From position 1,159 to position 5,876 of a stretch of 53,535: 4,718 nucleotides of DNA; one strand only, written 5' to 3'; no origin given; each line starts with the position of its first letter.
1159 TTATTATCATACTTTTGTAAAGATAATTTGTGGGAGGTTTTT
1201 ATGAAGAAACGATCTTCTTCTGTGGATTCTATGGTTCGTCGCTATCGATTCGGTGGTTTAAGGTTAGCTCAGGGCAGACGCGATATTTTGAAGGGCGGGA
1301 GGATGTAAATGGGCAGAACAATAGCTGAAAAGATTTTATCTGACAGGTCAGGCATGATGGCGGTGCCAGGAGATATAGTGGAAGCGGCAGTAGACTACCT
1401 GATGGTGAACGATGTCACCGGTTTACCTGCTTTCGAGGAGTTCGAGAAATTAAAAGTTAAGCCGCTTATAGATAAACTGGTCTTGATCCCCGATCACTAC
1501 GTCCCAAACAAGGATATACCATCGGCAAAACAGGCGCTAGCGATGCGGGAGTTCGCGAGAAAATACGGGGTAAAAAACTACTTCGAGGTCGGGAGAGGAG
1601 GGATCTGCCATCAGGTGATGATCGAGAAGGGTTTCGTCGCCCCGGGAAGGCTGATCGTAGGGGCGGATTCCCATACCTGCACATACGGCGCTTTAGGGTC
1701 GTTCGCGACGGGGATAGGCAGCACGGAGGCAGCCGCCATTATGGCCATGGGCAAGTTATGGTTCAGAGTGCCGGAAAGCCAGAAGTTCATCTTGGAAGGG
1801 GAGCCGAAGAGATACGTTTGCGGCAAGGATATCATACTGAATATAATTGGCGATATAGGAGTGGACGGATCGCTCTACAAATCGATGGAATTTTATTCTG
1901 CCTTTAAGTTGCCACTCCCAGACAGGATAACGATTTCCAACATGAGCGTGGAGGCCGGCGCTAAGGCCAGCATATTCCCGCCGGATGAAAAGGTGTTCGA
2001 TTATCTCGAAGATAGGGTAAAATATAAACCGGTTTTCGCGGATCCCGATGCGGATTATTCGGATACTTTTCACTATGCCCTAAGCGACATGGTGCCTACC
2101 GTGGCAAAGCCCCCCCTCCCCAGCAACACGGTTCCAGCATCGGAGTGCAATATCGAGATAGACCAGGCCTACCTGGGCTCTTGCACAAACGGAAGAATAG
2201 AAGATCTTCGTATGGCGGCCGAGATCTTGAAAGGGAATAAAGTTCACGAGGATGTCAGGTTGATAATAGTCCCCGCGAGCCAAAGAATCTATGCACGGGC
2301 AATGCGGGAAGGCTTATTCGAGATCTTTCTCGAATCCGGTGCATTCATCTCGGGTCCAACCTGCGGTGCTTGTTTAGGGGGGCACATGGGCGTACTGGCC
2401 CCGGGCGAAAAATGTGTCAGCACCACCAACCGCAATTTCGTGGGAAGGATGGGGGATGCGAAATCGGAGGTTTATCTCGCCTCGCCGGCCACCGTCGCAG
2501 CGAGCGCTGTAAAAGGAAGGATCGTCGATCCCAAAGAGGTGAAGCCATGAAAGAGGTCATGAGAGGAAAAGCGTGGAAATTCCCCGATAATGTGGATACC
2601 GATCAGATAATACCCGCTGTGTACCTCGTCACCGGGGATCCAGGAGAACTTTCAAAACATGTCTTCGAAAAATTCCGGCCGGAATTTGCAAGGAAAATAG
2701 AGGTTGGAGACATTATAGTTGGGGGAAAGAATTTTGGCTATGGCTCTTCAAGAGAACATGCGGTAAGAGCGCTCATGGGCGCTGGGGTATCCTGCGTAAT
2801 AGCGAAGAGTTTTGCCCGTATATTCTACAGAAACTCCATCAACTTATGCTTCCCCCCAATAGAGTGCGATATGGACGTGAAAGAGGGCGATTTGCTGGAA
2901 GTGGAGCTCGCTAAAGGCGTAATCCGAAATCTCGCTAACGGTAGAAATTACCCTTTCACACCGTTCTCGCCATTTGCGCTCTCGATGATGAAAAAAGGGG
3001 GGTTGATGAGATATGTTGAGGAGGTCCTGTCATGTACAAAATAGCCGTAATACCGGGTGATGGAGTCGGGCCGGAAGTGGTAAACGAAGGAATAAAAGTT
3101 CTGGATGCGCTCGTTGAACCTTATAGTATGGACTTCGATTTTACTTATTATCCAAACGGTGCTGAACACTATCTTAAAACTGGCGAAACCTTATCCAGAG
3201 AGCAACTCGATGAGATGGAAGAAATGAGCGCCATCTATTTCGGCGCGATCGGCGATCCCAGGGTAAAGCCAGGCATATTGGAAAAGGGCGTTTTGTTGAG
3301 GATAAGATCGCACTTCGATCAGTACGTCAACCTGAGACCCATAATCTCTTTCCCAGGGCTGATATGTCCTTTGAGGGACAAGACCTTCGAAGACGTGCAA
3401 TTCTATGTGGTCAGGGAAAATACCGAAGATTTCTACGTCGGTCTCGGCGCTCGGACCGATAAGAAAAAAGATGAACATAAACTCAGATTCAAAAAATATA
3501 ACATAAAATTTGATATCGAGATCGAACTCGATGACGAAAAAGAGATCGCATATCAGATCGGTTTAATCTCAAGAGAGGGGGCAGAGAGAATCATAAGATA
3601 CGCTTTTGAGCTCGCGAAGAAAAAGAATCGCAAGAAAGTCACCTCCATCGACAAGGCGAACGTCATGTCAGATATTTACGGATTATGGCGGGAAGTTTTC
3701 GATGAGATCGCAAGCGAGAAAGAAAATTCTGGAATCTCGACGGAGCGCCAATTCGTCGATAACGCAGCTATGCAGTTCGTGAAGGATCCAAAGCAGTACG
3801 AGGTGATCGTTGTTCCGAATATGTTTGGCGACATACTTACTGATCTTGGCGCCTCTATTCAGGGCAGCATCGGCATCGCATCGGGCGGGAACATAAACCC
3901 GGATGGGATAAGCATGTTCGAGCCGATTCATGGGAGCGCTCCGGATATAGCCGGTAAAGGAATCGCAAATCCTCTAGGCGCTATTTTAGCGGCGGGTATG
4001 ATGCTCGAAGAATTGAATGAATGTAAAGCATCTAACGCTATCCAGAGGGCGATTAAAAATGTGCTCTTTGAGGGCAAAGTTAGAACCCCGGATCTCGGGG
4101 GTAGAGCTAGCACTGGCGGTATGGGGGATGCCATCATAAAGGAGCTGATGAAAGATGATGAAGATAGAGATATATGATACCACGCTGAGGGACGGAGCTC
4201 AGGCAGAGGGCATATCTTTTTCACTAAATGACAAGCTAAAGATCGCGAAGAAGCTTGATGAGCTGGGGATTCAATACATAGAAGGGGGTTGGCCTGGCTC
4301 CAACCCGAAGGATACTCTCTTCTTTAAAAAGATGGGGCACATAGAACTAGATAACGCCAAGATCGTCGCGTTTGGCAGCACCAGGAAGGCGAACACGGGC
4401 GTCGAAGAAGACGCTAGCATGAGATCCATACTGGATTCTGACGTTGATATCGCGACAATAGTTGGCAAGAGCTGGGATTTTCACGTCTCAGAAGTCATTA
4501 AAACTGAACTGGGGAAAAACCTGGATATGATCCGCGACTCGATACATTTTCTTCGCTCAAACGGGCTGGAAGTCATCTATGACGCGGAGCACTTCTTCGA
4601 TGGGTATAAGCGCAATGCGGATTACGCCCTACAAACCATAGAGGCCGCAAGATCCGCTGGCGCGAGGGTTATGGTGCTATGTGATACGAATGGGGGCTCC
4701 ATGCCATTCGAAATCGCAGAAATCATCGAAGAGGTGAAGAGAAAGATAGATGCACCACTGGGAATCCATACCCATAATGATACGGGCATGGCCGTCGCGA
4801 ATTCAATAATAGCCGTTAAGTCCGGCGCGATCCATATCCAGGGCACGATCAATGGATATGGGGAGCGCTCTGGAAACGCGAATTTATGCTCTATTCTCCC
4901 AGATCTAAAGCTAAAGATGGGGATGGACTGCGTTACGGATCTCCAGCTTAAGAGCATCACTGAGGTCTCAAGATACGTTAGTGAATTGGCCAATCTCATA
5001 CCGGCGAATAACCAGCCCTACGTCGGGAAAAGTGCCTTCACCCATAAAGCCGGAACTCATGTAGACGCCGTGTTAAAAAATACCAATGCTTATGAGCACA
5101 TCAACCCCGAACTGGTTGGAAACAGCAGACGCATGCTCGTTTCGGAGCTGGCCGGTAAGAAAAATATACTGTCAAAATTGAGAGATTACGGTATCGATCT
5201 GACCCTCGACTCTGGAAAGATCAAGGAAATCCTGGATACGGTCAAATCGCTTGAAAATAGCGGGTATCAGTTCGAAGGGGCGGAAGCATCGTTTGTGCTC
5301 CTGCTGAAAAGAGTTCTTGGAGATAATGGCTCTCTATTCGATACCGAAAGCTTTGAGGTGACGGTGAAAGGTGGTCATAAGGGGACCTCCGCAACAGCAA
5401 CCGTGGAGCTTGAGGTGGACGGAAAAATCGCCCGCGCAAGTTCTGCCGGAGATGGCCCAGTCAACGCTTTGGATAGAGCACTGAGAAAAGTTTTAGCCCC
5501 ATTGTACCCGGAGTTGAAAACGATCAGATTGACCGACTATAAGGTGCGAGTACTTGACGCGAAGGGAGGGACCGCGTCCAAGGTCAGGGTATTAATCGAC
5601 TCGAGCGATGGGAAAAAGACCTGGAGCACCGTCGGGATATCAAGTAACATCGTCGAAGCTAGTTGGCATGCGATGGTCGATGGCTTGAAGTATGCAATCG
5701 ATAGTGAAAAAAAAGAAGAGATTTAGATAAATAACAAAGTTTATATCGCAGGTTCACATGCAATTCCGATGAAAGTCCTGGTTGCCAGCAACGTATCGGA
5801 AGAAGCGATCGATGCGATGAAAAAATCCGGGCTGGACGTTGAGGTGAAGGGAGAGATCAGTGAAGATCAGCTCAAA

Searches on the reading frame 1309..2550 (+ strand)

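Call 18: search_protein_families(library=ncbifam, proteins=[window:1309-2550:+], max_evalue=1e-10)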
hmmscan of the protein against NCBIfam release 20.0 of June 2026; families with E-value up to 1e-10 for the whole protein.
window:1309-2550:+ (413 aa): 19 families
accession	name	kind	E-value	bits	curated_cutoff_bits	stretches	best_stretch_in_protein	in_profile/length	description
NF001614.1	PRK00402.1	subfamily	4.3e-171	569.2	385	1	4-409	2-415/415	aconitase/3-isopropylmalate dehydratase large subunit family protein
TIGR02083.1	LEU2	equivalog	4.3e-166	553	610.65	1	4-411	2-419/419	3-isopropylmalate dehydratase large subunit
TIGR01343.1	hacA_fam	subfamily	3.4e-162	539.7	385.7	1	4-409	1-412/412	homoaconitate hydratase family protein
TIGR02086.1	IPMI_arch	subfamily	3.1e-151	503.8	410.15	1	4-410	2-411/411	3-isopropylmalate dehydratase/homoaconitate hydratase family large subunit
NF040615.1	HacA_Meth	equivalog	3.3e-128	428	550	1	4-407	2-417/419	homoaconitase large subunit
NF005558.0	PRK07229.1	equivalog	5.6e-94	315.9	612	1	1-411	1-415/647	aconitate hydratase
NF009116.0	PRK12466.1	subfamily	9.8e-89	298.1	531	2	281-411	339-468/472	3-isopropylmalate dehydratase large subunit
NF004016.0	PRK05478.1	subfamily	6.1e-85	285.5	510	2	281-411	337-466/468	3-isopropylmalate dehydratase large subunit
TIGR01342.1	acon_putative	hypoth_equivalog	8.8e-84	281.9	719.15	1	4-411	1-412/655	putative aconitate hydratase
TIGR00139.1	h_aconitase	equivalog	1.1e-70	238.9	529.9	2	55-237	60-244/709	homoaconitase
TIGR00170.1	leuC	equivalog_domain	1.9e-70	237.7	560.25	2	281-410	336-465/466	3-isopropylmalate dehydratase large subunit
NF006690.0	PRK09238.1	equivalog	2.5e-37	128.3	782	1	242-410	649-816/852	bifunctional aconitate hydratase 2/2-methylisocitrate dehydratase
TIGR01340.1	aconitase_mito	equivalog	5.3e-37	127.5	825.35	1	82-405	120-472/745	aconitate hydratase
NF008503.0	PRK11413.1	equivalog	2.9e-32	111.5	641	2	83-279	115-313/753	hydratase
NF006757.0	PRK09277.1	subfamily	5.2e-29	100.5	686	1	98-286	179-394/888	aconitate hydratase AcnA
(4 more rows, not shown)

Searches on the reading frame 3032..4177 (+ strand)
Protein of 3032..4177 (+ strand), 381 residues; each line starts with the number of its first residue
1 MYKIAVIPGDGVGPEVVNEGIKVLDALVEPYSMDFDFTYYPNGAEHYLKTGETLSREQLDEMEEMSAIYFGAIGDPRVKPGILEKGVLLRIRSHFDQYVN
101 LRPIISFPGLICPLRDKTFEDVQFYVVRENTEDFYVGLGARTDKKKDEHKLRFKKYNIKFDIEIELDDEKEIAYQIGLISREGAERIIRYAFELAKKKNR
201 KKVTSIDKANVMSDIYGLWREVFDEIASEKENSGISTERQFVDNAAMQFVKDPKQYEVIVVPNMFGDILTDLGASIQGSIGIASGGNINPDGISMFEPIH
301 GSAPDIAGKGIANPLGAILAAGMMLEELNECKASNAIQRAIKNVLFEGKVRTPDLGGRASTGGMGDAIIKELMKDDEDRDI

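Call 18: search_protein_families(library=ncbifam, proteins=[window:3032-4177:+], max_evalue=1e-10)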
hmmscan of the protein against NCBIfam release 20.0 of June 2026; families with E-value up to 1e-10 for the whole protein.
window:3032-4177:+ (381 aa): 16 families
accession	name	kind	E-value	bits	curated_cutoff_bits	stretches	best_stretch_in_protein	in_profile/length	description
NF002898.0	PRK03437.1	equivalog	1.1e-112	376.7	393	2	167-372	145-345/347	3-isopropylmalate dehydrogenase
TIGR02089.1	TTC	equivalog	8.1e-101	337.4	470.4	2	167-371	149-351/352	tartrate dehydrogenase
NF006048.0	PRK08194.1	equivalog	4.7e-97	325.2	501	2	168-374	147-351/352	tartrate dehydrogenase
TIGR02088.1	LEU3_arch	subfamily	9.5e-97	324.1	409.8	2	168-369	129-324/324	isopropylmalate/isohomocitrate dehydrogenases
NF040626.1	AksF2_Meth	equivalog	2.3e-91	306.5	540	2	165-374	126-332/333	homoisocitrate dehydrogenase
NF040619.1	AksF_Meth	equivalog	1.2e-85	287.6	500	2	166-367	143-342/343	homoisocitrate dehydrogenase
TIGR00169.1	leuB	equivalog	6.5e-80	268.8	353.2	1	3-369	1-346/349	3-isopropylmalate dehydrogenase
NF006529.0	PRK08997.1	equivalog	2.7e-78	263.3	510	2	167-372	133-335/335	isocitrate dehydrogenase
NF006673.0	PRK09222.1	equivalog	9e-74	249.2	509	2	164-372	131-341/482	NADP-dependent isocitrate dehydrogenase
NF040855.1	iso_homocit_dh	equivalog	9.6e-72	242.1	680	2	170-376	126-323/345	isocitrate--homoisocitrate dehydrogenase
TIGR00175.1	mito_nad_idh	equivalog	1.1e-66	225.3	432.4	1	176-372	140-334/334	isocitrate dehydrogenase (NAD(+))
TIGR02924.1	ICDH_alpha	equivalog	4.8e-58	197.4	561.35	1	172-355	135-314/473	isocitrate dehydrogenase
NF005036.0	PRK06451.1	equivalog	1.7e-48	165.4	484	1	6-350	28-382/412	NADP-dependent isocitrate dehydrogenase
TIGR00183.1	prok_nadp_idh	equivalog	3.5e-45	154.6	567.3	1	4-350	29-389/417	isocitrate dehydrogenase (NADP(+))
NF005425.0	PRK07006.1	equivalog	4.8e-44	150.8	490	2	4-232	29-254/416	NADP-dependent isocitrate dehydrogenase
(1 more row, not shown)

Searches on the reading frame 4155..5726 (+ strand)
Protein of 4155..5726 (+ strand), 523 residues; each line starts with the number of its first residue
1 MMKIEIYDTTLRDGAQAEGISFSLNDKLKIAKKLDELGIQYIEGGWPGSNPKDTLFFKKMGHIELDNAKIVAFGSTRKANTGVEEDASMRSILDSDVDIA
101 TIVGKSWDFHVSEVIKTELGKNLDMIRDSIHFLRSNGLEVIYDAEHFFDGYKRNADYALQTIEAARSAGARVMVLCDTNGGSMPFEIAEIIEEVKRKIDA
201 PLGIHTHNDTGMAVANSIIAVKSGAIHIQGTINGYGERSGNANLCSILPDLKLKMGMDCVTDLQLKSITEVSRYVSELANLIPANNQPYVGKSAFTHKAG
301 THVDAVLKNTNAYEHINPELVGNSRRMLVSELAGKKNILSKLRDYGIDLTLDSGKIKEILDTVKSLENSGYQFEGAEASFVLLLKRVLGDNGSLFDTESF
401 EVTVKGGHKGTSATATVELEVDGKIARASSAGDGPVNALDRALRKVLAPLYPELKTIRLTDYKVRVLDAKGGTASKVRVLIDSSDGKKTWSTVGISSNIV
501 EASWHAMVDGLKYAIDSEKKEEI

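Call 18: search_protein_families(library=ncbifam, proteins=[window:4155-5726:+], max_evalue=1e-10)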
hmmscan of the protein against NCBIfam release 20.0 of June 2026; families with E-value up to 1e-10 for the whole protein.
window:4155-5726:+ (523 aa): 20 families
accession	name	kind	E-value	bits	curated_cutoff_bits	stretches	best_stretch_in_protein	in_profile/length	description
TIGR00977.1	citramal_synth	equivalog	1.6e-224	746.1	450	1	3-521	1-523/526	citramalate synthase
NF002085.0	PRK00915.1-2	subfamily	7.5e-98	328.4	517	1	2-516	12-501/504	2-isopropylmalate synthase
TIGR02090.1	LEU1_arch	subfamily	8.9e-84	281.7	484.75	1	4-373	1-354/363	isopropylmalate/citramalate/homocitrate synthases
NF002086.0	PRK00915.1-3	equivalog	1.3e-81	274.7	532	1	3-520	6-507/516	2-isopropylmalate synthase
TIGR00973.1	leuA_bact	equivalog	8.6e-81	271.9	598.7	1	3-511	1-493/494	2-isopropylmalate synthase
NF002088.0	PRK00915.1-5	equivalog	5.5e-76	256.1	697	1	1-518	1-502/514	2-isopropylmalate synthase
NF002084.0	PRK00915.1-1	equivalog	2e-71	241.1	748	1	3-519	4-504/523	2-isopropylmalate synthase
NF002087.0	PRK00915.1-4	equivalog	1.2e-70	238.5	729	1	3-520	6-508/516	2-isopropylmalate synthase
TIGR02146.1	LysS_fung_arch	equivalog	1.8e-70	237.9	413.55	1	6-365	1-344/344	homocitrate synthase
NF041069.1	IPMS_Sufob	equivalog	1.1e-67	228.9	600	1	4-378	1-361/371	isopropylmalate synthase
TIGR02660.1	nifV_homocitr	equivalog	1.2e-66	225.5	462.9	1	4-366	2-348/365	homocitrate synthase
NF042433.1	CitmalDyn_Leptosp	equivalog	9e-52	176.3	950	1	3-505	7-501/514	(R)-citramalate synthase CimA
NF042434.1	IPMS_Lepto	equivalog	1.3e-47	162.5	500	1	3-366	5-369/374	2-isopropylmalate synthase LeuA2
NF002991.1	PRK03739.1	subfamily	1.3e-29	103.3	455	1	9-315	32-347/550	2-isopropylmalate synthase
NF006049.0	PRK08195.1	subfamily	2.1e-24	86.2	229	1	150-263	142-256/344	4-hyroxy-2-oxovalerate/4-hydroxy-2-oxopentanoic acid aldolase,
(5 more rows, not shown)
